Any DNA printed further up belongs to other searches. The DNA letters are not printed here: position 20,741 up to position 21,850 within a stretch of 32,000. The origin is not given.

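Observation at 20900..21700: Orphan phosphosulfolactate synthase (ComA) homologue in a cyanobacterial island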

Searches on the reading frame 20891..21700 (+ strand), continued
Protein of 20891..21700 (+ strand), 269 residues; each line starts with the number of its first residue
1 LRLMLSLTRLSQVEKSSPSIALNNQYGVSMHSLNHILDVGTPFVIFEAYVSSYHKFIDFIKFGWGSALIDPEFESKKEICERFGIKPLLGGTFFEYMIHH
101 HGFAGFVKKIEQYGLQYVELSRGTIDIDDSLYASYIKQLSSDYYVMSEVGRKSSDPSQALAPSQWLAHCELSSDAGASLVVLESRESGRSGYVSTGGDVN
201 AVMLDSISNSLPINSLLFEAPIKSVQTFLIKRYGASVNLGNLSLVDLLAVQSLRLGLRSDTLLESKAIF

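Call 30: search_protein_families(library=pfam, proteins=[L007:10707-11138:+, L008:13191-13520:+, L001:13174-13539:+], max_evalue=10)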
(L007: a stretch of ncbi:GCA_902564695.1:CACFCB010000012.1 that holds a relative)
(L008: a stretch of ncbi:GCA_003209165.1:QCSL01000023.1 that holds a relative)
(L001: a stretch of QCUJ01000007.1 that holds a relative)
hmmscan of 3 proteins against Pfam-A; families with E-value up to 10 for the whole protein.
L007:10707-11138:+ (143 aa): 2 families
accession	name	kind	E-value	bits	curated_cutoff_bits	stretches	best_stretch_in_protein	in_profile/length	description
PF00903.31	Glyoxalase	-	2e-06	28.6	20.6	1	15-132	2-120/121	Glyoxalase/Bleomycin resistance protein/Dioxygenase superfamily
PF12681.13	Glyoxalase_2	-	0.0034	17.8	30.1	1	22-132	8-112/118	Glyoxalase-like domain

L008:13191-13520:+ (109 aa): 1 family
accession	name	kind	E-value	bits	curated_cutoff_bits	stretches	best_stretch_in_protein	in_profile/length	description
PF09165.15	Ubiq-Cytc-red_N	-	0.18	13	22.9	1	28-70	27-68/75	Ubiquinol-cytochrome c reductase 8 kDa, N-terminal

L001:13174-13539:+ (121 aa): 0 families

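Call 41: find_encoding_contigs(protein=P0037, flank=8000, max_places=2)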
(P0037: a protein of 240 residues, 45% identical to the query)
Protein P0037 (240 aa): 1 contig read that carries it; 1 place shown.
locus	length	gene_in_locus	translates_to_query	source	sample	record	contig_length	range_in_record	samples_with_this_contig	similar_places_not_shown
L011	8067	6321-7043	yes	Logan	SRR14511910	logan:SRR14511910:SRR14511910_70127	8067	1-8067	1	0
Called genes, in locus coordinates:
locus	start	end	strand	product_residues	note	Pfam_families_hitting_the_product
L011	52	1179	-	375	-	PF01699:Na_Ca_ex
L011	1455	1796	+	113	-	PF00420:Oxidored_q2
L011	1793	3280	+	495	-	PF00361:Proton_antipo_M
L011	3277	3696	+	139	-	-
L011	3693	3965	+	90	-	-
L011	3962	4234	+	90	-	PF03334:PhaG_MnhG_YufB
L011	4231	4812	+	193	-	PF13244:MbhD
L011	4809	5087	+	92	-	-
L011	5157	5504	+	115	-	PF04039:MnhB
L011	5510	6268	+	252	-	PF00520:Ion_trans, PF07885:Ion_trans_2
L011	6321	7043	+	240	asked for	PF02679:ComA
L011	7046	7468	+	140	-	PF00903:Glyoxalase (weak)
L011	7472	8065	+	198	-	?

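Call 42: find_encoding_contigs(protein=P0053, flank=8000, max_places=2)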
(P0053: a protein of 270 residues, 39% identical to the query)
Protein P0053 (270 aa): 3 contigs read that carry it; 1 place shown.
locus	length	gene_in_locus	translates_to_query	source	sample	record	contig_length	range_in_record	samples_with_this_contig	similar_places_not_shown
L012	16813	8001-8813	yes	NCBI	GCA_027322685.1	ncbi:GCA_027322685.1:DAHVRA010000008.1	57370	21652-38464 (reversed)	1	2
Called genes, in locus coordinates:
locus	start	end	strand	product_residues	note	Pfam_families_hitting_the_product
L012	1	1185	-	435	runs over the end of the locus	PF00675:Peptidase_M16, PF05193:Peptidase_M16_C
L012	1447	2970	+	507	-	PF03816:LytR_cpsA_psr, PF13399:LytR_C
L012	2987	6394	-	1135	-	PF01558:POR, PF20169:DUF6537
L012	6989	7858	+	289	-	PF13472:Lipase_GDSL_2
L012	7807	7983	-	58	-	-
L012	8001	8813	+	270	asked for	PF02679:ComA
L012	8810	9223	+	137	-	PF00903:Glyoxalase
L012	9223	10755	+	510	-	PF00501:AMP-binding, PF13193:AMP-binding_C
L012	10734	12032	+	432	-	PF01757:Acyl_transf_3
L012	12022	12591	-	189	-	PF00300:His_Phos_1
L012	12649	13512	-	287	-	PF13472:Lipase_GDSL_2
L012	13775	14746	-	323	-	PF00248:Aldo_ket_red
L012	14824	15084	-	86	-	PF06305:LapA_dom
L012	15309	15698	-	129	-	-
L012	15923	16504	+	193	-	PF01656:CbiA, PF09140:MipZ (faint), PF10609:ParA (weak), PF13614:AAA_31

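Call 43: find_encoding_contigs(protein=P0063, flank=8000, max_places=2)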
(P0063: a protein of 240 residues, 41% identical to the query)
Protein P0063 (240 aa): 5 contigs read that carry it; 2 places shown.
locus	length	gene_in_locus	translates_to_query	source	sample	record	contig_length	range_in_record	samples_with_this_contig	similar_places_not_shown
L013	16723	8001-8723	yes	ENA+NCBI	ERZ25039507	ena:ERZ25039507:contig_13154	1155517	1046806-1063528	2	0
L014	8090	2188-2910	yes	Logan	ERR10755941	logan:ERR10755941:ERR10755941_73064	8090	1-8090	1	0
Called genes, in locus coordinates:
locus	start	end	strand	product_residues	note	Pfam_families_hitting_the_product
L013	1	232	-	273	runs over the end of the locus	PF00561:Abhydrolase_1, PF12697:Abhydrolase_6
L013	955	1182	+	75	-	-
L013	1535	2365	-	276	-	PF00578:AhpC-TSA (weak), PF02630:SCO1-SenC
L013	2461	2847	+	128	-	PF03965:Penicillinase_R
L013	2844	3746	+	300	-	PF01435:Peptidase_M48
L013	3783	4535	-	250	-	PF09678:Caa3_CtaG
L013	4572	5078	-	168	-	PF04314:LpqE-like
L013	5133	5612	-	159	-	PF03640:Lipoprotein_15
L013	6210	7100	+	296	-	PF13472:Lipase_GDSL_2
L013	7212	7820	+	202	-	PF00300:His_Phos_1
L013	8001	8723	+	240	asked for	PF02679:ComA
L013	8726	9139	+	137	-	PF00903:Glyoxalase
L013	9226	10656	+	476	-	PF00501:AMP-binding, PF13193:AMP-binding_C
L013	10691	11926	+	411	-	PF01757:Acyl_transf_3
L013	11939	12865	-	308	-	PF13472:Lipase_GDSL_2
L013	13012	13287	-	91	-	-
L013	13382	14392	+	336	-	PF00561:Abhydrolase_1, PF12146:Hydrolase_4, PF12697:Abhydrolase_6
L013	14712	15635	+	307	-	PF00583:Acetyltransf_1, PF13673:Acetyltransf_10 (weak), PF13508:Acetyltransf_7, PF14542:Acetyltransf_CG (faint)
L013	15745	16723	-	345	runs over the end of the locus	PF04371:PAD_porph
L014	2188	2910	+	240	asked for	PF02679:ComA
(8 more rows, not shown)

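Call 49: list_cluster_members(proteins=[L007:18940-19998:+, L007:776-2497:+, P0035, L011:52-1179:-, P0037, P0053, L012:2987-6394:-, P0063, L013:3783-4535:-, P0033])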
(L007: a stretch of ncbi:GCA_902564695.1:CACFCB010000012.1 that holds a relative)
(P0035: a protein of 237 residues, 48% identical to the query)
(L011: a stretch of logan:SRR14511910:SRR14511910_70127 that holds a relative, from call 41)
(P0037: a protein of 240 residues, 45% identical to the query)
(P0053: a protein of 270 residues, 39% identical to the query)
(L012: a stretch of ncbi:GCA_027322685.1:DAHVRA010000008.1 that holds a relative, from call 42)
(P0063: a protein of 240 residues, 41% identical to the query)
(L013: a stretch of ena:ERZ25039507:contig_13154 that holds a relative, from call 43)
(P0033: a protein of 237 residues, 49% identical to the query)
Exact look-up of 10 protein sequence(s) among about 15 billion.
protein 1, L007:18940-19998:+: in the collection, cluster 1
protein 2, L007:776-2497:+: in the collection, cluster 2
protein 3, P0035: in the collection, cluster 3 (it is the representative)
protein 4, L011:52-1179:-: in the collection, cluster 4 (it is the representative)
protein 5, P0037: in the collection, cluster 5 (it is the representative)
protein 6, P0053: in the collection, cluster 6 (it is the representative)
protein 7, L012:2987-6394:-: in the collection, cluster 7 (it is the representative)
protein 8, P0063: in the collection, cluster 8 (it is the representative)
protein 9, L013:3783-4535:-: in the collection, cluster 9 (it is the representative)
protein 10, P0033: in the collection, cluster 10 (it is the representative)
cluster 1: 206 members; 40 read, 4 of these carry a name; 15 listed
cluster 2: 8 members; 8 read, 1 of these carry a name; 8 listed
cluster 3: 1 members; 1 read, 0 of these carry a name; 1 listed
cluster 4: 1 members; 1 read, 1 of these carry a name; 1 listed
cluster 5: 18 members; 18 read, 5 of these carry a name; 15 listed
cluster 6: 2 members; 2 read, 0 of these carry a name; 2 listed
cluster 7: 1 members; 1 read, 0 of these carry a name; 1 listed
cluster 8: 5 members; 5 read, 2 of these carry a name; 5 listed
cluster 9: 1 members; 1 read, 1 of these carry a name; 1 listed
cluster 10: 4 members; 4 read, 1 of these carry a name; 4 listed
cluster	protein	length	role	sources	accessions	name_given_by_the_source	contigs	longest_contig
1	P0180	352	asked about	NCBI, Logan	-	-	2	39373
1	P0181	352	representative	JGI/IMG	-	-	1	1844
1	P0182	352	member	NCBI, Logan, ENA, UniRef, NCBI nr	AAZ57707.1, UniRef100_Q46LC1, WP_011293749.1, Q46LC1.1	chlorophyll a/b binding light harvesting protein PcbD [Prochlorococcus marinus str. ... | Divinyl chlorophyll a/b light-harvesting protein PcbB n=1 Tax=Prochlorococcus marinus ... | chlorophyll a/b binding light-harvesting protein [Prochlorococcus marinus]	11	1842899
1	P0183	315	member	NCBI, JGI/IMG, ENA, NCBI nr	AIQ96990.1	Chlorophyll a-b binding protein [Prochlorococcus sp. MIT 0801]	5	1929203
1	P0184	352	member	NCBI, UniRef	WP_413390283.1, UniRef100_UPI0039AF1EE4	chlorophyll a/b binding light-harvesting protein [Prochlorococcus marinus] | chlorophyll a/b binding light-harvesting protein n=1 Tax=Prochlorococcus marinus ...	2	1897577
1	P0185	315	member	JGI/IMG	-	chlorophyll a/b binding light-harvesting protein PcbC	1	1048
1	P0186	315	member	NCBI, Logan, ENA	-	-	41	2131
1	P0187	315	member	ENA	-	-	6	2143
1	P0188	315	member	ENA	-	-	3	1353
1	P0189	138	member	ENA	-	-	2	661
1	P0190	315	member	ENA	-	-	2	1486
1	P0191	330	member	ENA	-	-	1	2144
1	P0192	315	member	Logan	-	-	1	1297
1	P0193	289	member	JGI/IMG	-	-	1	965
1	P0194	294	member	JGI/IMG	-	-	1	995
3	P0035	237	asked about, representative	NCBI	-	-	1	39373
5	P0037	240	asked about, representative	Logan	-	-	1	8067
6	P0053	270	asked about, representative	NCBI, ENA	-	-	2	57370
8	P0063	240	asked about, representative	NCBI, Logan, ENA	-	-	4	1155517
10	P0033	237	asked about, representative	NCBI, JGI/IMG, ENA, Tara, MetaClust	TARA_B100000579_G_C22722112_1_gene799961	strand:+ start:334 stop:1047 length:714 start_codon:yes stop_codon:yes gene_type:complete | TARA_111_DCM_0.22-3_C22722112_1_gene799961 COG1809 K08097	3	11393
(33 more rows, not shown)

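Call 57: find_related_loci(query=A1, collection=metagenome_contigs, flank=10000)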
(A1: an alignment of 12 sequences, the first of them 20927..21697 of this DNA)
Query A1 (257 aa) in metagenome_contigs; peptide patterns used: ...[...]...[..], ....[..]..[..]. (x = any residue, [..] = any of these).
176 stretches matched a pattern; 56 encode a relative of the query (tblastn E <= 1e-3); 56 distinct loci.
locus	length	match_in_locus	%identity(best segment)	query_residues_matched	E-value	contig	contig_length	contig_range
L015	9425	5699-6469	95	1-257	9e-165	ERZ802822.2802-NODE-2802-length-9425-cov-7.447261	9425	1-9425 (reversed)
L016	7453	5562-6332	93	1-257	2e-160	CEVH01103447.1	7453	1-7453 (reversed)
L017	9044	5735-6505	92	1-257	1e-159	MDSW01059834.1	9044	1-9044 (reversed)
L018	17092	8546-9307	72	1-252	1e-126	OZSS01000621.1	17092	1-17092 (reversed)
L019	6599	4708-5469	72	1-252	4e-126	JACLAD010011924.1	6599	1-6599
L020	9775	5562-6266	77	18-252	5e-126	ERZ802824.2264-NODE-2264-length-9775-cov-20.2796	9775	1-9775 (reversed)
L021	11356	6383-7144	72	1-252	6e-126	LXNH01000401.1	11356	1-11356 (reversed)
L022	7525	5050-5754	77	18-252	1e-125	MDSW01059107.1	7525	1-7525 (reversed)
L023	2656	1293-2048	72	3-251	4e-128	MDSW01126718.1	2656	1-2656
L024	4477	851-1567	69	19-257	1e-117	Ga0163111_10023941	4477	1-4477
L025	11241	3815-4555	67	6-257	1e-116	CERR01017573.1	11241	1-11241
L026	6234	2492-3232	66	6-257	2e-116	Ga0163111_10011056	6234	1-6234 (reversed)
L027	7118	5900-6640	66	6-257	2e-116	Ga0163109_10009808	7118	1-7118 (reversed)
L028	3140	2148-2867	68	18-257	2e-119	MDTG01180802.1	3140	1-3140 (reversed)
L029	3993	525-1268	66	10-257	4e-114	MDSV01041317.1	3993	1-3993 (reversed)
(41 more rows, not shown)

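Call 60: find_related_loci(query=A1, collection=viral_contigs, flank=10000)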
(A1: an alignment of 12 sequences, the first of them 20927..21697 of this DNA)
Query A1 (257 aa) in viral_contigs; peptide patterns used: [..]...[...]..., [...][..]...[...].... (x = any residue, [..] = any of these).
43 stretches matched a pattern, but none encodes a relative of the query by tblastn (E <= 1e-3).

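Call 78: predict_structure(alignment_id=A1)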
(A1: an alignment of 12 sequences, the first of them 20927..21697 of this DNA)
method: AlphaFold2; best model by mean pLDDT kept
length: 257 residues; sequences in the alignment: 12
mean_pLDDT: 86.2   pTM: 0.83
mean pLDDT of the five models: 86.2, 85.5, 83.7, 83.5, 78.4
residues with pLDDT >= 90: 172; 70-90: 50; 50-70: 13; < 50: 22
segments of 3 or more residues with pLDDT < 50: 1-17, 253-257
pLDDT, mean of each block of 10 residues (from residue 1): 39 45 92 95 95 77 95 95 94 95 94 91 98 92 80 96 98 83 88 96 95 93 94 90 73 47
secondary structure, 60 per line:
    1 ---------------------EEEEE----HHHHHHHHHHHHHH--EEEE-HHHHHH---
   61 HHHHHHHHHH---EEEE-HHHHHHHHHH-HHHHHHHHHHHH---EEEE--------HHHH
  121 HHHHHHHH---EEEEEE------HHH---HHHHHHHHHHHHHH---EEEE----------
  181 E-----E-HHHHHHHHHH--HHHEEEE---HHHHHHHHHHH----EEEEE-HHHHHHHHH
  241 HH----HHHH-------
elements in order: E22-26 H31-44 E47-50 H52-57 H61-70 E74-77 H79-88 H90-101 E105-108 H117-128 E132-137 H150-163 E167-170 H189-198 E204-207 H211-221 E226-230 H232-242 H247-250

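Call 81: fold_search(model_id=the predicted structure, library=pdb)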
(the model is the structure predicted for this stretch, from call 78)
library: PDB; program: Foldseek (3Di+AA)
matches with E <= 10: 1760; with E <= 0.001: 241
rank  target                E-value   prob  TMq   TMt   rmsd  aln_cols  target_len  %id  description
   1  1qwg                  3.7e-20  1.00  0.86  0.88   2.0       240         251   36  Crystal structure of Methanococcus jannaschii phosphosulfolactate synthase (released 2003-12-09)
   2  1u83                  1.2e-19  1.00  0.76  0.86   2.4       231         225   32  PSL synthase from Bacillus subtilis (released 2004-09-14)
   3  9cm1_0                8.6e-18  1.00  0.76  0.82   2.9       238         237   33  Novel designed icosahedral nanoparticle I3-D12 (released 2025-07-16)
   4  6ofu_B                1.2e-05  1.00  0.55  0.53   7.4       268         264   10  X-ray crystal structure of the YdjI aldolase from Escherichia coli K12 (released 2019-04-24)
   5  5dbu_J                1.3e-05  1.00  0.57  0.66   4.8       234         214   12  Crystal structure of 2-deoxyribose-5-phosphate aldolase (1-220) from Streptococcus suis (released 2016-04-13)
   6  1b5t_A                1.3e-05  1.00  0.47  0.44   8.5       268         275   10  ESCHERICHIA COLI METHYLENETETRAHYDROFOLATE REDUCTASE (released 1999-01-20)
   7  5h91_A                1.4e-05  1.00  0.54  0.62   5.1       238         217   13  LbDERA mutant-T29L/F163Y (released 2016-12-28)
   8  4xbs_A                1.4e-05  1.00  0.54  0.62   5.1       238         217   13  2-deoxyribose-5-phosphate aldolase mutant - E78K (released 2015-11-04)
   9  1rv8_B                1.6e-05  1.00  0.51  0.44   9.5       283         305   10  Class II fructose-1,6-bisphosphate aldolase from Thermus aquaticus in complex with cobalt (released 2004-01-27)
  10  6ofu_A                1.7e-05  1.00  0.55  0.55   7.3       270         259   10  X-ray crystal structure of the YdjI aldolase from Escherichia coli K12 (released 2019-04-24)
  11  5u7s_A                1.8e-05  1.00  0.53  0.43  10.5       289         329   11  Crystal structure of a fructose-bisphosphate aldolase, class II, Calvin cycle subtype from Acinetobacter baumannii (released 2016-12-28)
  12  2fmn_B                2.3e-05  1.00  0.44  0.40   9.1       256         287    9  Ala177Val mutant of E. coli Methylenetetrahydrofolate Reductase complex with LY309887 (released 2006-04-25)
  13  1rvg_A                2.4e-05  1.00  0.53  0.47   9.2       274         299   10  crystal structure of class II fructose-bisphosphate aldolase from Thermus aquaticus in complex with Y (released 2004-01-27)
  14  6pey_C                2.4e-05  1.00  0.50  0.48   7.1       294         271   10  MTHFR with mutation Asp120Ala (released 2019-09-25)
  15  1p0n_A                2.5e-05  1.00  0.50  0.44   6.3       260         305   14  IPP:DMAPP isomerase type II, FMN complex (released 2003-06-17)
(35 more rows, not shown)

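Call 86: search_solved_structures(query=L013:8726-9139:+, max_evalue=1)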
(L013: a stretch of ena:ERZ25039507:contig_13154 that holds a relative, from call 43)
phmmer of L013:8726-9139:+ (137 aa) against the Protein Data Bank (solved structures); distinct sequences matched with E-value up to 1: 13.
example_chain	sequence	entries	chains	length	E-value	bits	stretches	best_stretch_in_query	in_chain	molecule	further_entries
3rri_A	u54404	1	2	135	1e-53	184.4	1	1-137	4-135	Glyoxalase/bleomycin resistance protein/dioxygenase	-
2c21_A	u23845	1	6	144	0.012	18.9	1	4-46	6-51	TRYPANOTHIONE-DEPENDENT GLYOXALASE I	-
4jh1_A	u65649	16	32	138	0.022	18.1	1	7-99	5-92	Metallothiol transferase FosB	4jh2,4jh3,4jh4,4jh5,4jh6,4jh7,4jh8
1npb_A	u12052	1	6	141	0.026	17.9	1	7-99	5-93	fosfomycin-resistance protein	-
4mym_A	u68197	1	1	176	0.041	17.2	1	8-51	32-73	Glyoxalase/bleomycin resistance protein/dioxygenase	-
6bnz_A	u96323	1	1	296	0.046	17.1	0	3-37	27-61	Lactoylglutathione lyase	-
6bnn_A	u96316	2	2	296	0.046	17.1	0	3-37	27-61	Lactoylglutathione lyase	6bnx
5d7z_A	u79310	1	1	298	0.046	17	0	3-37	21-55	Lactoylglutathione lyase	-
3huh_A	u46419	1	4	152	0.12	15.7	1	7-132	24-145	Virulence protein STM3117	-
3l7t_A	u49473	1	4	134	0.29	14.5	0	5-37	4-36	Putative uncharacterized protein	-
4rt5_A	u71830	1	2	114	0.37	14.1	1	6-58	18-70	Glyoxalase/bleomycin resistance protein/dioxygenase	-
3ey8_A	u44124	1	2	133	0.48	13.8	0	7-130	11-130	Biphenyl-2,3-diol 1,2-dioxygenase III-related protein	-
3hnq_A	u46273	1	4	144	0.69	13.2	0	7-131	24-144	Virulence protein STM3117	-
